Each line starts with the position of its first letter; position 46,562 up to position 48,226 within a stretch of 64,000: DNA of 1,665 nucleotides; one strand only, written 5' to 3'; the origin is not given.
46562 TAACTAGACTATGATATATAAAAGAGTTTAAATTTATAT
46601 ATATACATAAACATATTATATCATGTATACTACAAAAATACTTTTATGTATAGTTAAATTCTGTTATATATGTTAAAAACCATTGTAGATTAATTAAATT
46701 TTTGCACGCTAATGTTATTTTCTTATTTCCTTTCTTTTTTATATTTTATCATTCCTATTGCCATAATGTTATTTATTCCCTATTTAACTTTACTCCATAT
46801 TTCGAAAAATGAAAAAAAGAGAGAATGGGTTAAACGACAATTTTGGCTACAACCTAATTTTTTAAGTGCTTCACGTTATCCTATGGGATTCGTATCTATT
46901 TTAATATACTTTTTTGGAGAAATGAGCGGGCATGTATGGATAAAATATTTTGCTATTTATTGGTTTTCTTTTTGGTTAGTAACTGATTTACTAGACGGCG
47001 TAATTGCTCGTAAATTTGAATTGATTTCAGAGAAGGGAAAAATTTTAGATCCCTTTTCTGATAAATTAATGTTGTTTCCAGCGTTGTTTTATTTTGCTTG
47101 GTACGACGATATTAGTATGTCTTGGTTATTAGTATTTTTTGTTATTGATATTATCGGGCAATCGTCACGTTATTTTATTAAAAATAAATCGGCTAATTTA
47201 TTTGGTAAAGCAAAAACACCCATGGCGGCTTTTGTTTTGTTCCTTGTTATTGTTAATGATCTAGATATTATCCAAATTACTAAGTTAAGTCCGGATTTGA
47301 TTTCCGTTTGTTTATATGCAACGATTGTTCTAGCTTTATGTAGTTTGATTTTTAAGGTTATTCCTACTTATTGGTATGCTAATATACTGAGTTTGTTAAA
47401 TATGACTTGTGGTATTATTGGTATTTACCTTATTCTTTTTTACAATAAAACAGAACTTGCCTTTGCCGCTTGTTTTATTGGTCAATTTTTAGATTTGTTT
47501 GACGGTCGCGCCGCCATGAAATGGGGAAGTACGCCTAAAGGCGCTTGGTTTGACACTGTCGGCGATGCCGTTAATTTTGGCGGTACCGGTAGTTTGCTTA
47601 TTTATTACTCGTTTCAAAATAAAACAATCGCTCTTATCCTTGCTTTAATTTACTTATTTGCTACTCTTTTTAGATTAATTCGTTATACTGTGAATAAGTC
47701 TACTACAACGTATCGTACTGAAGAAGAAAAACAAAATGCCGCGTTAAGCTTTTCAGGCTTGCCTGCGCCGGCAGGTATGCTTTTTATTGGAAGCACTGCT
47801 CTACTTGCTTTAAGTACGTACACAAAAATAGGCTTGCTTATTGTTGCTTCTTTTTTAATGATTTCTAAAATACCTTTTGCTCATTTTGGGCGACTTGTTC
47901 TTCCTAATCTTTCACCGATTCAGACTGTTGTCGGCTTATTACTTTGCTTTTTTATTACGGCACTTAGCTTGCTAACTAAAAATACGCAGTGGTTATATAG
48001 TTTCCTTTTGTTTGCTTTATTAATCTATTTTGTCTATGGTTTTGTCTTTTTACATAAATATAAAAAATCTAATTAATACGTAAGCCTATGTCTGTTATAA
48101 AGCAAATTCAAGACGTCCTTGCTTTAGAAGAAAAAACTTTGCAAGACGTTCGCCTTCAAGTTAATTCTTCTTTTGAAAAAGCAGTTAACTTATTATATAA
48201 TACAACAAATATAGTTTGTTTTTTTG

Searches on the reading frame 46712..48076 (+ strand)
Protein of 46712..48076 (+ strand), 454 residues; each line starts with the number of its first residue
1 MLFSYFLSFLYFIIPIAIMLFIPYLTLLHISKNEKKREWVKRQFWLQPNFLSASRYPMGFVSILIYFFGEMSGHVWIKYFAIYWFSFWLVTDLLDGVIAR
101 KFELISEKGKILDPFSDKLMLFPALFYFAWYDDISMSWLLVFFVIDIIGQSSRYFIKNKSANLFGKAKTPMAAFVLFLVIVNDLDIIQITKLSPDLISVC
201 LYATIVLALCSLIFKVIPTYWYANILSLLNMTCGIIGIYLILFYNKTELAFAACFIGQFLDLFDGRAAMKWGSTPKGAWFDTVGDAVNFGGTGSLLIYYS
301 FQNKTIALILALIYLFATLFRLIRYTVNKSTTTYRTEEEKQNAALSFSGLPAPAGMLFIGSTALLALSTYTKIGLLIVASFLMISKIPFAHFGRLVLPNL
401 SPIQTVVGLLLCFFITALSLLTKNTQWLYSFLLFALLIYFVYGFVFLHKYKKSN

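Call 16: search_protein_families(library=ncbifam, proteins=[window:46712-48076:+], max_evalue=1e-10)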
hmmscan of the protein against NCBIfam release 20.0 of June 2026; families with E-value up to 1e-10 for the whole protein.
window:46712-48076:+ (454 aa): 4 families
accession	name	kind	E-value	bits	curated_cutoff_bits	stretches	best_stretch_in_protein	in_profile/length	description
TIGR00473.1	pssA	equivalog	3.3e-23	82.5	107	1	227-389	1-152/153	CDP-diacylglycerol--serine O-phosphatidyltransferase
TIGR00560.1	pgsA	equivalog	1.2e-16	61.7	109.1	1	48-216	4-173/183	CDP-diacylglycerol--glycerol-3-phosphate 3-phosphatidyltransferase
NF038087.1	arch_ser_synth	exception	1.4e-16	60.8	240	1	222-440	6-214/216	archaetidylserine synthase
TIGR04217.1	archae_ser_T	exception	6.4e-16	58.8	200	1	222-441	9-213/221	archaetidylserine synthase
